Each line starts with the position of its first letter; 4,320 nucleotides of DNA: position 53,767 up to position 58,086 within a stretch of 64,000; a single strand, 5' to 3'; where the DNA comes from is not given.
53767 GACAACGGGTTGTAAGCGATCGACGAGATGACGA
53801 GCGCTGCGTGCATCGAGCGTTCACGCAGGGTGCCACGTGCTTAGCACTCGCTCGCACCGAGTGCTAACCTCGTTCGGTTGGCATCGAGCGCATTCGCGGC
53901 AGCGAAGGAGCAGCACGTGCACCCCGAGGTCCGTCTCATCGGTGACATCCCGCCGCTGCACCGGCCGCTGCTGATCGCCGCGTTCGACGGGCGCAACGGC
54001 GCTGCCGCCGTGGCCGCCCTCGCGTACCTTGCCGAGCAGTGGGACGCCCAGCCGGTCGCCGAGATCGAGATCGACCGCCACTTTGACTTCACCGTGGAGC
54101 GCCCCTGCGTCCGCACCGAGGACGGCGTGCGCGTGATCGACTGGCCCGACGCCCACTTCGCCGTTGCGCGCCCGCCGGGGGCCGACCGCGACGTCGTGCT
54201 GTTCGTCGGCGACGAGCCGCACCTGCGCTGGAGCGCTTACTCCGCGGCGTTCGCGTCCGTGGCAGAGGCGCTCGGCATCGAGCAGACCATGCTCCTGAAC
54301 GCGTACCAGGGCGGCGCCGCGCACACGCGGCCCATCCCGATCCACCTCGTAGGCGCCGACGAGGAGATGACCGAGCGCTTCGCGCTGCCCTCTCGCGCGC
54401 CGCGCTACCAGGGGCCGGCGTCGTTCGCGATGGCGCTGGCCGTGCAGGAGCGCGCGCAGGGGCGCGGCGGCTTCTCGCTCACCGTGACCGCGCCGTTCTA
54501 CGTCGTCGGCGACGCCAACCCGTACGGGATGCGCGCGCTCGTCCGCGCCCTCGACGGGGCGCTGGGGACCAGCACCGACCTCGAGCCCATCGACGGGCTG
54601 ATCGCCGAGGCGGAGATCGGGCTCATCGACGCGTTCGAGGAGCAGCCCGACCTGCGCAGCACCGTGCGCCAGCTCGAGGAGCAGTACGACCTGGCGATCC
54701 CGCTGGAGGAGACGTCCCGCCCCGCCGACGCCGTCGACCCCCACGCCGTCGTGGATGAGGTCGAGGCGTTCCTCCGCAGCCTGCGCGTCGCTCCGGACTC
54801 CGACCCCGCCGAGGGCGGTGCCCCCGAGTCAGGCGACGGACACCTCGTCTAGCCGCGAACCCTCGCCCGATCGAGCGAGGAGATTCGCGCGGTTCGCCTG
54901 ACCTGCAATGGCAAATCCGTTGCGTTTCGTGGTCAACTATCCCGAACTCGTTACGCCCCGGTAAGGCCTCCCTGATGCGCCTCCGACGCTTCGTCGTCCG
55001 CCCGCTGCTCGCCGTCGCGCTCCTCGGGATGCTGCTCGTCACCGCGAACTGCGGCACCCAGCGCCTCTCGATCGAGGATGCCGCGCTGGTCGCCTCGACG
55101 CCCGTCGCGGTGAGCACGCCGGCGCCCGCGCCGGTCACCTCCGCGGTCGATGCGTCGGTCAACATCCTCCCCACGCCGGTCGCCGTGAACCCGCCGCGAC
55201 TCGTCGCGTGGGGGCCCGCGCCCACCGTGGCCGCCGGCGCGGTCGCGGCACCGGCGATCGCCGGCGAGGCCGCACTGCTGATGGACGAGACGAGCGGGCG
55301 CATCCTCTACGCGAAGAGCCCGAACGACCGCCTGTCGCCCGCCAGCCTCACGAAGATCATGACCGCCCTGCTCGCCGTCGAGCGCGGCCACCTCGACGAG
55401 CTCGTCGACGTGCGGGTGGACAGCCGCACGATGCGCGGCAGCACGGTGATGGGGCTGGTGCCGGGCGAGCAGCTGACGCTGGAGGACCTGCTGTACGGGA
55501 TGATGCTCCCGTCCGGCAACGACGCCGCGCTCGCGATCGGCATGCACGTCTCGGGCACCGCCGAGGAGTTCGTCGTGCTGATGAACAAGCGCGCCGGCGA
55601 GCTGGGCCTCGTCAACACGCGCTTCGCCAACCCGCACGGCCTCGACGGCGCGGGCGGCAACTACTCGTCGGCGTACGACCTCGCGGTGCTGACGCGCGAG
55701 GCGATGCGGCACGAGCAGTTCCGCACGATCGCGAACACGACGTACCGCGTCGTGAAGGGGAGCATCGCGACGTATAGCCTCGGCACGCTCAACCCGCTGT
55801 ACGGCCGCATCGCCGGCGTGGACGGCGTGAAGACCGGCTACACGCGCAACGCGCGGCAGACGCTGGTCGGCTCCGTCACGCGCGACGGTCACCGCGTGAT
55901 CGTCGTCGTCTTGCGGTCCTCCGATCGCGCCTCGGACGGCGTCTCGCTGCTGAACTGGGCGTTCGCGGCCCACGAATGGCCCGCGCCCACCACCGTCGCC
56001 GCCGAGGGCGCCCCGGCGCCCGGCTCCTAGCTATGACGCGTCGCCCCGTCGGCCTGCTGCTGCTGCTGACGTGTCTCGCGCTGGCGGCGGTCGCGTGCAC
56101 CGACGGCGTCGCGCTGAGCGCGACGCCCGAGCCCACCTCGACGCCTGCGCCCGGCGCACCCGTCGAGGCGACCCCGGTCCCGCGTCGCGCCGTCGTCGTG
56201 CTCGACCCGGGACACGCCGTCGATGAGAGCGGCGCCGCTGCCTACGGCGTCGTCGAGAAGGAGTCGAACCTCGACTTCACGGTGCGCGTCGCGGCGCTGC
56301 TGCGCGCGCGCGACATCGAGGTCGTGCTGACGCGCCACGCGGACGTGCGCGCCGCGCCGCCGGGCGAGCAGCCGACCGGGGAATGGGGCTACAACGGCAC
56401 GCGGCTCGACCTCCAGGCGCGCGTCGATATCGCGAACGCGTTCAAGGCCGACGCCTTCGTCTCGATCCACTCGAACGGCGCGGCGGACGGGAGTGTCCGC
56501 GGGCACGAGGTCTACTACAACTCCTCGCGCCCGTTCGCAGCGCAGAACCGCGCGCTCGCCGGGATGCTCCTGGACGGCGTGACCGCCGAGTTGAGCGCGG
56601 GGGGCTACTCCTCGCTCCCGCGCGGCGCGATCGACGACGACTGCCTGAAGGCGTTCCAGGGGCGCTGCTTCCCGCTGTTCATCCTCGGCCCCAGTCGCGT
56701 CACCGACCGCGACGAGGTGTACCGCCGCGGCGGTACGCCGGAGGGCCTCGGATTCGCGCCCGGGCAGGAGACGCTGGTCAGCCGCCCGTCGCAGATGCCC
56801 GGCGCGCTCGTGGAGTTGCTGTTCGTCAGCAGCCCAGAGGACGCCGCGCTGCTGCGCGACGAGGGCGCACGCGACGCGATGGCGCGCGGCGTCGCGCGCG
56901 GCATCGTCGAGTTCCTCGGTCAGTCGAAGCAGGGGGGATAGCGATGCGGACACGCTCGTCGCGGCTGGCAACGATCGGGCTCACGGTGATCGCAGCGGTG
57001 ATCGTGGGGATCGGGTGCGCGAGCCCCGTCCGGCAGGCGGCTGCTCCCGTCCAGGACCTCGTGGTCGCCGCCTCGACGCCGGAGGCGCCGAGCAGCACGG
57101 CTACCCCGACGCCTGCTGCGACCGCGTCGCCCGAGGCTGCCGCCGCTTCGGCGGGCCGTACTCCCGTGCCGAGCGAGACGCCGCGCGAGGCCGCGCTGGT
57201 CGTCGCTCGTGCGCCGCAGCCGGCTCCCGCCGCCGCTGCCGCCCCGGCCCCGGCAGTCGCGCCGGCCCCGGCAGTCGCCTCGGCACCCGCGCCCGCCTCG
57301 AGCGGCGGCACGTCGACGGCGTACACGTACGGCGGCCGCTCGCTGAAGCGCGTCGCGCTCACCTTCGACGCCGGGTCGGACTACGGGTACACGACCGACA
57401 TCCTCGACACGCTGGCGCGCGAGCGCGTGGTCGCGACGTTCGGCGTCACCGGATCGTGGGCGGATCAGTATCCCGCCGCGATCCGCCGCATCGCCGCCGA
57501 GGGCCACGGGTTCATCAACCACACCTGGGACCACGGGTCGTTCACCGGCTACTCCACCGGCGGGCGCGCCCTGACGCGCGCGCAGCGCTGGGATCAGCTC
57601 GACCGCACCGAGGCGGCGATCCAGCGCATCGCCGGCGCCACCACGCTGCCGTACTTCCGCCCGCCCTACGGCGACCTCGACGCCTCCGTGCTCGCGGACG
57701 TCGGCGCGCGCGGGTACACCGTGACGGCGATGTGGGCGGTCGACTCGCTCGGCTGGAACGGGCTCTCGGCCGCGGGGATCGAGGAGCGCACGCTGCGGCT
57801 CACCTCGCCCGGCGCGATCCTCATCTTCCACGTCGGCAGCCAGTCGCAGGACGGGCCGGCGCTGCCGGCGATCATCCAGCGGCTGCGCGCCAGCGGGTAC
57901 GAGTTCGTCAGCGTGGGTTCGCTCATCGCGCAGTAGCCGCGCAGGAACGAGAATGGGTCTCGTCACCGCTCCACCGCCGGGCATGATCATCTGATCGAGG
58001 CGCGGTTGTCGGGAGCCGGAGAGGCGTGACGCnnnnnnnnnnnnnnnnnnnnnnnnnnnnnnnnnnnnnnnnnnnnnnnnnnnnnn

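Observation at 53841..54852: Perfect CIRCE heat-shock operator in front of a PAC2-family gene rather than a chaperonin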

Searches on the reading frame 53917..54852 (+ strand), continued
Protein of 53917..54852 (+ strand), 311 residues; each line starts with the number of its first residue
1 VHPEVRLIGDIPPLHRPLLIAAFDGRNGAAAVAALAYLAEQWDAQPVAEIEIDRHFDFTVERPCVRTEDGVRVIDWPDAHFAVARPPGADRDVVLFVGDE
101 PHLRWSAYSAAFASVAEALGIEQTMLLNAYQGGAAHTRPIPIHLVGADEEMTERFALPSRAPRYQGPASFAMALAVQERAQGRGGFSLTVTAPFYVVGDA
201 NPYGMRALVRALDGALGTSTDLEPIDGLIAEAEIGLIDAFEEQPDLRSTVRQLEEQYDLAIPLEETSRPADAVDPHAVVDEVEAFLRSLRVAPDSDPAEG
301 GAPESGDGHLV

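Call 29: find_encoding_contigs(protein=P0014, flank=6000, max_places=3)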
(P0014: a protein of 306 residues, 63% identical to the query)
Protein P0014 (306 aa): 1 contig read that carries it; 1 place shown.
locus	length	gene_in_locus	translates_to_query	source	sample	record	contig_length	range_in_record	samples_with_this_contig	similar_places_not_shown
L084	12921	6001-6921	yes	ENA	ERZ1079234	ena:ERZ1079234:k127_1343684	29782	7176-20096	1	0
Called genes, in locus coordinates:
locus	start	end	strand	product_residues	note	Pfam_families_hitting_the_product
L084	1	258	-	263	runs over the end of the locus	PF00528:BPD_transp_1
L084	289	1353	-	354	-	PF09084:NMT1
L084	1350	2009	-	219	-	PF02581:TMP-TENI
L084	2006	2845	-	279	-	PF05690:ThiG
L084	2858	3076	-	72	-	PF02597:ThiS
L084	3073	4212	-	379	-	PF00890:FAD_binding_2, PF01266:DAO, PF01494:FAD_binding_3 (faint), PF07992:Pyr_redox_2 (faint), PF13450:NAD_binding_8 (faint)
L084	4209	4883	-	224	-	PF02581:TMP-TENI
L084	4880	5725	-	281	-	PF08543:Phos_pyr_kin, PF00294:PfkB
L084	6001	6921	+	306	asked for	PF09754:PAC2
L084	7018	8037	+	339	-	PF00768:Peptidase_S11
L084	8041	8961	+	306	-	PF01520:Amidase_3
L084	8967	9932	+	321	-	PF01522:Polysacc_deac_1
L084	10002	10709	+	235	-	PF00072:Response_reg, PF00486:Trans_reg_C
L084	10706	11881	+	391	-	PF00512:HisKA, PF02518:HATPase_c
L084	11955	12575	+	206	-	PF01895:PhoU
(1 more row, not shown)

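Call 30: find_encoding_contigs(protein=P0015, flank=6000, max_places=3)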
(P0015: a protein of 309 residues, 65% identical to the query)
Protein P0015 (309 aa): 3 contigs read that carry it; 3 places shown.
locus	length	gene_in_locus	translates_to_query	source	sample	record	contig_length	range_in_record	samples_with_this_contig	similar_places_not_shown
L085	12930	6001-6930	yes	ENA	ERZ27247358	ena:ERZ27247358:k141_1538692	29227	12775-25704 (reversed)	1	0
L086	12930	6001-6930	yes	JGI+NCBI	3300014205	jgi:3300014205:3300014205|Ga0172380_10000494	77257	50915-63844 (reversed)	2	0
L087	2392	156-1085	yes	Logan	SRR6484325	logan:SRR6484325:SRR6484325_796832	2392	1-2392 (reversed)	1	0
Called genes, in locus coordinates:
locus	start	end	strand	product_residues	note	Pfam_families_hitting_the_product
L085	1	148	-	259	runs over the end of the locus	PF00528:BPD_transp_1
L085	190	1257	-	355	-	PF09084:NMT1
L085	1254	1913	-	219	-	PF02581:TMP-TENI, PF03060:NMO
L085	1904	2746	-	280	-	PF05690:ThiG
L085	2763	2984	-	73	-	PF02597:ThiS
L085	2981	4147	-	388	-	PF00070:Pyr_redox (weak), PF00890:FAD_binding_2 (weak), PF01266:DAO, PF01494:FAD_binding_3 (faint), PF07992:Pyr_redox_2 (faint), PF13450:NAD_binding_8, PF13738:Pyr_redox_3 (faint)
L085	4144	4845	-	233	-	PF02581:TMP-TENI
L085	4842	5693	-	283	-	PF08543:Phos_pyr_kin, PF00294:PfkB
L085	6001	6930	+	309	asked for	PF09754:PAC2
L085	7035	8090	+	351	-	PF00768:Peptidase_S11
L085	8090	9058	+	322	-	PF01520:Amidase_3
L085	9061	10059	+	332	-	PF01522:Polysacc_deac_1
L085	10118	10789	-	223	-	PF00072:Response_reg, PF08281:Sigma70_r4_2 (weak), PF00196:GerE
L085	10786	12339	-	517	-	PF13185:GAF_2, PF01590:GAF, PF13492:GAF_3 (weak), PF07730:HisKA_3, PF13581:HATPase_c_2 (weak), PF02518:HATPase_c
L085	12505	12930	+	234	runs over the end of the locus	PF00072:Response_reg, PF00486:Trans_reg_C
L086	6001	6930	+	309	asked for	PF09754:PAC2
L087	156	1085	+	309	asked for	PF09754:PAC2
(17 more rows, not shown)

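Call 34: search_protein_families(library=pfam, proteins=[L038:5521-5979:+, L083:1688-2143:+, L083:1220-1525:+, L083:2-1192:+], max_evalue=0.1)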
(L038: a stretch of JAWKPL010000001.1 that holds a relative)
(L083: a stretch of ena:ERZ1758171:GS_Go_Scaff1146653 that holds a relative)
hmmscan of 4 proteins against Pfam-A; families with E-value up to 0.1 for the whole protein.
L038:5521-5979:+ (152 aa): 1 family
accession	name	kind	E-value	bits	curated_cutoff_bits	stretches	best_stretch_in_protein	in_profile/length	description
PF19932.4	DUF6395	-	0.017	15.6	25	1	63-108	109-154/174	Family of unknown function (DUF6395)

L083:1688-2143:+ (151 aa): 0 families

L083:1220-1525:+ (101 aa): 0 families

L083:2-1192:+ (396 aa): 0 families

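Call 37: find_encoding_contigs(protein=P0023, flank=6000, max_places=1)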
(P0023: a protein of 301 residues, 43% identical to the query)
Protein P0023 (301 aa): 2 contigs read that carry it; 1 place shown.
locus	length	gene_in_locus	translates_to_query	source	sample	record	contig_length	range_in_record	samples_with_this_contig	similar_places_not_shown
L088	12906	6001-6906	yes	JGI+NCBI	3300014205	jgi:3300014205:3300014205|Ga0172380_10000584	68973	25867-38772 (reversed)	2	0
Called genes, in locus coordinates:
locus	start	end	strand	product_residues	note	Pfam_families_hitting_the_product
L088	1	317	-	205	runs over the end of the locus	-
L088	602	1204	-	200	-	PF00174:Oxidored_molyb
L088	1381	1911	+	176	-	PF01252:Peptidase_A8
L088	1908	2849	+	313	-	PF01479:S4, PF00849:PseudoU_synth_2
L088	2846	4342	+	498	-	PF00749:tRNA-synt_1c, PF19269:Anticodon_2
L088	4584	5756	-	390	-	PF02518:HATPase_c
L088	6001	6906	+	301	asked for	PF09754:PAC2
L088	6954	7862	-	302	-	PF01040:UbiA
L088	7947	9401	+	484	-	PF01565:FAD_binding_4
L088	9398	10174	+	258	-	PF00106:adh_short, PF08659:KR, PF13561:adh_short_C2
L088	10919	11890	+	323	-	-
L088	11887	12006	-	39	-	-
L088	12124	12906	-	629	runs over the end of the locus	PF02743:dCache_1, PF00512:HisKA, PF02518:HATPase_c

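Call 38: find_encoding_contigs(protein=P0047, flank=6000, max_places=1)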
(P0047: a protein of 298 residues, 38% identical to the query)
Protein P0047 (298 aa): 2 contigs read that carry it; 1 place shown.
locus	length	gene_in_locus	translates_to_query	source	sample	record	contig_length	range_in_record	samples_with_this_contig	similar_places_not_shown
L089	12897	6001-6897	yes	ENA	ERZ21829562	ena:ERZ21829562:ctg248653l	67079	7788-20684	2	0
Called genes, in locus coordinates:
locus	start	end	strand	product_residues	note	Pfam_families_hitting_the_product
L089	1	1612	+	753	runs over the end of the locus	PF02515:CoA_transf_3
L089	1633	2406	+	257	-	PF01863:YgjP-like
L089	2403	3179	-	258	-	PF00753:Lactamase_B, PF12706:Lactamase_B_2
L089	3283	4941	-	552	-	PF02776:TPP_enzyme_N, PF00205:TPP_enzyme_M, PF02775:TPP_enzyme_C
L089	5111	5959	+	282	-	PF00106:adh_short, PF01370:Epimerase, PF08659:KR, PF13561:adh_short_C2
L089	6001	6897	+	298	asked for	PF09754:PAC2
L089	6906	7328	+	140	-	PF04138:GtrA_DPMS_TM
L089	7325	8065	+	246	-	PF13641:Glyco_tranf_2_3, PF00535:Glycos_transf_2, PF10111:Glyco_tranf_2_2 (weak)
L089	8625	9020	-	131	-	PF07366:SnoaL, PF12680:SnoaL_2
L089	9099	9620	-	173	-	PF00196:GerE, PF13384:HTH_23 (weak)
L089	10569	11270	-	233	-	PF00581:Rhodanese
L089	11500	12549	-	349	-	PF00296:Bac_luciferase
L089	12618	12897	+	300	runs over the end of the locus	PF01522:Polysacc_deac_1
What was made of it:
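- Tried and rejected: UbiA, FAD_binding_4 and adh_short in one locus, GtrA and a glycosyltransferase in another (calls 37, 38).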

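Call 52: search_protein_families(library=pfam, proteins=[L038:6905-7504:+, L061:1984-2556:+, L038:5998-6924:+, L061:1045-1965:+, L083:2168-3100:+, L038:4609-5373:-], max_evalue=0.001)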
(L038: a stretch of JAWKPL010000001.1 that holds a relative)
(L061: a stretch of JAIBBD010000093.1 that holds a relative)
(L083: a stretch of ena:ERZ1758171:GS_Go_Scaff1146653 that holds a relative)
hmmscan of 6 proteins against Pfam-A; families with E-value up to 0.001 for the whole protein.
L038:6905-7504:+ (199 aa): 1 family
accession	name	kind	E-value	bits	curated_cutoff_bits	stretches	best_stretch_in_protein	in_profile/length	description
PF00254.34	FKBP_C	-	4.1e-37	126.8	21.1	1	107-196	3-94/94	FKBP-type peptidyl-prolyl cis-trans isomerase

L061:1984-2556:+ (190 aa): 1 family
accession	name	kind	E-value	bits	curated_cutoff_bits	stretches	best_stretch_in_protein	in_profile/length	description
PF00254.34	FKBP_C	-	5.5e-37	126.4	21.1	1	98-187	4-94/94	FKBP-type peptidyl-prolyl cis-trans isomerase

L038:5998-6924:+ (308 aa): 1 family
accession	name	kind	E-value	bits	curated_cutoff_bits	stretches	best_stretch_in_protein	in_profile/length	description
PF09754.15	PAC2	-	4.8e-39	134.8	25.8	1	27-233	8-208/215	PAC2 family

L061:1045-1965:+ (306 aa): 1 family
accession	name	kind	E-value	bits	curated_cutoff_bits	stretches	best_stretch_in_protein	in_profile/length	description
PF09754.15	PAC2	-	2e-45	155.7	25.8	1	20-237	2-212/215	PAC2 family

L083:2168-3100:+ (310 aa): 1 family
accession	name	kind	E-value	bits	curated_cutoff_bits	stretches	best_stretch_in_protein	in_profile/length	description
PF09754.15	PAC2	-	1.3e-50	172.6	25.8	1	19-240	1-214/215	PAC2 family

L038:4609-5373:- (254 aa): 0 families
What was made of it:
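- The clade-B operon also encodes an FKBP peptidyl-prolyl isomerase (call 52). The clade-B operon carries an FKBP folding catalyst (call 52).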

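Call 60: predict_structure(alignment_id=A1)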
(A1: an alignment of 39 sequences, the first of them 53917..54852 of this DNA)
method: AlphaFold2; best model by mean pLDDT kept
length: 311 residues; sequences in the alignment: 39
mean_pLDDT: 89.6   pTM: 0.80
mean pLDDT of the five models: 89.6, 88.3, 88.1, 87.9, 87.4
residues with pLDDT >= 90: 229; 70-90: 47; 50-70: 27; < 50: 8
segments of 3 or more residues with pLDDT < 50: 265-267
pLDDT, mean of each block of 10 residues (from residue 1): 95 95 90 97 97 87 89 91 97 96 94 97 96 96 95 96 77 92 95 93 98 98 98 96 97 96 57 78 88 54 55 60
secondary structure, 60 per line:
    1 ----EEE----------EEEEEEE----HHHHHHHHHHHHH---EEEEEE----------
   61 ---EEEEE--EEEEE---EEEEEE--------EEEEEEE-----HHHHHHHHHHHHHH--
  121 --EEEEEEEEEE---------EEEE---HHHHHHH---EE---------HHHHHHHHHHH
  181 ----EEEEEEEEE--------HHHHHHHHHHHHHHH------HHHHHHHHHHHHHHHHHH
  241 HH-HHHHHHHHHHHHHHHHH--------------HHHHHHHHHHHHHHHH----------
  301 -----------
elements in order: E5-7 E18-24 H29-41 E45-50 E64-68 E71-75 E79-84 E93-99 H105-118 E123-132 E142-145 H149-155 H170-180 E185-193 H202-216 H223-242 H244-260 H275-290

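Call 62: fold_search(model_id=the predicted structure, library=pdb)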
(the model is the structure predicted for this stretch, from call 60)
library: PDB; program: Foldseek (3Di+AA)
matches with E <= 10: 914; with E <= 0.001: 202
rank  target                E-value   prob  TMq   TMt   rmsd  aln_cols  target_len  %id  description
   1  5un0_1                2.7e-19  1.00  0.61  0.79   3.3       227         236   32  Crystal Structure of Mycobacterium Tuberculosis Proteasome-assembly chaperone homologue Rv2125 (released 2017-03-01)
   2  3mnf                  2.8e-19  1.00  0.65  0.84   3.2       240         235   30  Crystal structure of PAC2 family protein from Streptomyces avermitilis MA (released 2010-05-05)
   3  2wam_C                3.8e-18  1.00  0.72  0.80   3.0       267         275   24  Crystal structure of Mycobacterium tuberculosis unknown function protein Rv2714 (released 2009-10-06)
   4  2p90_B                4.3e-18  1.00  0.72  0.82   2.8       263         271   24  The crystal structure of a protein of unknown function from Corynebacterium glutamicum ATCC 13032 (released 2007-05-08)
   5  2wam_B                6.1e-18  1.00  0.73  0.79   2.8       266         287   24  Crystal structure of Mycobacterium tuberculosis unknown function protein Rv2714 (released 2009-10-06)
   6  2wam_A                6.9e-18  1.00  0.72  0.76   5.1       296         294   24  Crystal structure of Mycobacterium tuberculosis unknown function protein Rv2714 (released 2009-10-06)
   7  2p90_A                3.9e-17  1.00  0.72  0.82   2.7       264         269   25  The crystal structure of a protein of unknown function from Corynebacterium glutamicum ATCC 13032 (released 2007-05-08)
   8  2p90_C                3.9e-17  1.00  0.70  0.81   3.0       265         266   24  The crystal structure of a protein of unknown function from Corynebacterium glutamicum ATCC 13032 (released 2007-05-08)
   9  3e35                  2.7e-15  1.00  0.63  0.72   3.8       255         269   21  Actinobacteria-specific protein of unknown function, SCO1997 (released 2009-06-23)
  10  3vr0_D                1.3e-12  1.00  0.58  0.70   4.7       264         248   17  Crystal structure of Pyrococcus furiosus PbaB, an archaeal proteasome activator (released 2013-04-03)
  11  3vr0_C                7.1e-12  1.00  0.58  0.71   4.3       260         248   17  Crystal structure of Pyrococcus furiosus PbaB, an archaeal proteasome activator (released 2013-04-03)
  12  3vr0_A                1.7e-11  1.00  0.59  0.73   4.0       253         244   17  Crystal structure of Pyrococcus furiosus PbaB, an archaeal proteasome activator (released 2013-04-03)
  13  3wz2_C                6.5e-10  1.00  0.46  0.61   8.3       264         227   16  Crystal structure of Pyrococcus furiosus PbaA, an archaeal homolog of proteasome-assembly chaperone (released 2014-10-08)
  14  3wz2_B                1.1e-09  1.00  0.46  0.60   8.3       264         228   16  Crystal structure of Pyrococcus furiosus PbaA, an archaeal homolog of proteasome-assembly chaperone (released 2014-10-08)
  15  3wz2_D                1.6e-09  1.00  0.46  0.61   8.3       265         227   16  Crystal structure of Pyrococcus furiosus PbaA, an archaeal homolog of proteasome-assembly chaperone (released 2014-10-08)
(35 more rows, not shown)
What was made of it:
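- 53917..54852 (+): PAC2-family (ParJ/Rv2125-like) gene, 311 aa, clade-A paralogue. AlphaFold model pLDDT 89.6 with top Foldseek hits Rv2125, 3MNF, Rv2714, Cgl1923, PbaB and human PAC2 (calls 60, 62).
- On PAC2 family (PF09754): Top Foldseek hits are Rv2125, 3MNF, Rv2714, Cgl1923, SCO1997, PbaB, PbaA and human PAC2 (calls 60, 62).
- Closest known: Archaeal PbaA/PbaB and eukaryotic PAC2. Same: They share the fold (Foldseek E 1e-12 to 6e-6, call 62) and the Pfam family.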

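Call 70: find_related_loci(query=A5, collection=metagenome_contigs, flank=3000)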
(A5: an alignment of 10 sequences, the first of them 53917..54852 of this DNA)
Query A5 (311 aa) in metagenome_contigs; peptide patterns used: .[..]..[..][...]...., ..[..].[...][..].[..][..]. (x = any residue, [..] = any of these).
410 stretches matched a pattern; 70 encode a relative of the query (tblastn E <= 1e-3); 70 distinct loci.
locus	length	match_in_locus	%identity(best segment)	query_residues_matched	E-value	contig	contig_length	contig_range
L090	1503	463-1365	68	1-306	2e-141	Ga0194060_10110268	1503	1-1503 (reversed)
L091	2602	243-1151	63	1-308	5e-129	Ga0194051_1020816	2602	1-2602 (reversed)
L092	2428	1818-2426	73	1-203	4e-101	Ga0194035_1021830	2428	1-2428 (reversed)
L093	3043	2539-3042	70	1-168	3e-75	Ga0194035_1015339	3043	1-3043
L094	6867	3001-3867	66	1-290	1e-119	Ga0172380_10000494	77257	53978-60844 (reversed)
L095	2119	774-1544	41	1-258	9e-59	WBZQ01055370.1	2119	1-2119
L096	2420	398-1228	35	4-287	3e-41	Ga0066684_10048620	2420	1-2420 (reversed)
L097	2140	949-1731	36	5-261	1e-40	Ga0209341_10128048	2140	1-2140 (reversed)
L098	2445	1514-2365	34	8-290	8e-40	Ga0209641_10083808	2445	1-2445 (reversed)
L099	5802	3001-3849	36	5-287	4e-39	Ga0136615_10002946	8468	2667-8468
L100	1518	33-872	35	8-286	1e-39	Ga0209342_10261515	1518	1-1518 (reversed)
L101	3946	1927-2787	34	5-290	2e-38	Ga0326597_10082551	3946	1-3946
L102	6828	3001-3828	36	10-290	3e-38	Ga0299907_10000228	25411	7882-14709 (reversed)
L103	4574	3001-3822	35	12-287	8e-38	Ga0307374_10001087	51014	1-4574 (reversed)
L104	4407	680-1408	38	12-255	1e-37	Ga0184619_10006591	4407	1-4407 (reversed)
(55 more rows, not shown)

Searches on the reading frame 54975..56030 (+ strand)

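Call 5: search_protein_families(library=pfam, proteins=[window:54975-56030:+])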
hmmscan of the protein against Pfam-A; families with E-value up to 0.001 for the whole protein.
window:54975-56030:+ (351 aa): 2 families
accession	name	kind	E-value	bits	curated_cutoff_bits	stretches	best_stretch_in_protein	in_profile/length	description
PF00768.25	Peptidase_S11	-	3.6e-59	200.5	27.6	1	89-314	4-236/239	D-alanyl-D-alanine carboxypeptidase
PF13354.11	Beta-lactamase2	-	6.1e-06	26.2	22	1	113-243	14-146/214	Beta-lactamase enzyme family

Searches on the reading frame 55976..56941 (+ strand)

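Call 9: search_protein_families(library=pfam, proteins=[window:55976-56941:+])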
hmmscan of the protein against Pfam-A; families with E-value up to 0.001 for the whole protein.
window:55976-56941:+ (321 aa): 1 family
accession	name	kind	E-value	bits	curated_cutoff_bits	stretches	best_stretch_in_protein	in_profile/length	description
PF01520.23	Amidase_3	-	3.7e-35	121.9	27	2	74-207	1-117/174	N-acetylmuramoyl-L-alanine amidase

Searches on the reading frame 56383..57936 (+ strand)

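Call 9: search_protein_families(library=pfam, proteins=[window:56383-57936:+])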
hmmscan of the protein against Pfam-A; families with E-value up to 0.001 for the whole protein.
window:56383-57936:+ (517 aa): 1 family
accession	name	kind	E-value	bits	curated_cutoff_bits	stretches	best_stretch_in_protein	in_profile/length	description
PF01522.26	Polysacc_deac_1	-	2e-27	96.1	23.1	1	322-447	7-123/124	Polysaccharide deacetylase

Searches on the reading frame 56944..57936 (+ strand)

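Call 34: search_protein_families(library=pfam, proteins=[window:56944-57936:+], max_evalue=0.1)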
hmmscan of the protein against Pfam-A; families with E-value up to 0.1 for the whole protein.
window:56944-57936:+ (330 aa): 1 family
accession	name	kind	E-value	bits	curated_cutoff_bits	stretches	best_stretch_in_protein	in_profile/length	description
PF01522.26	Polysacc_deac_1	-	6.8e-28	97.6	23.1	1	135-260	7-123/124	Polysaccharide deacetylase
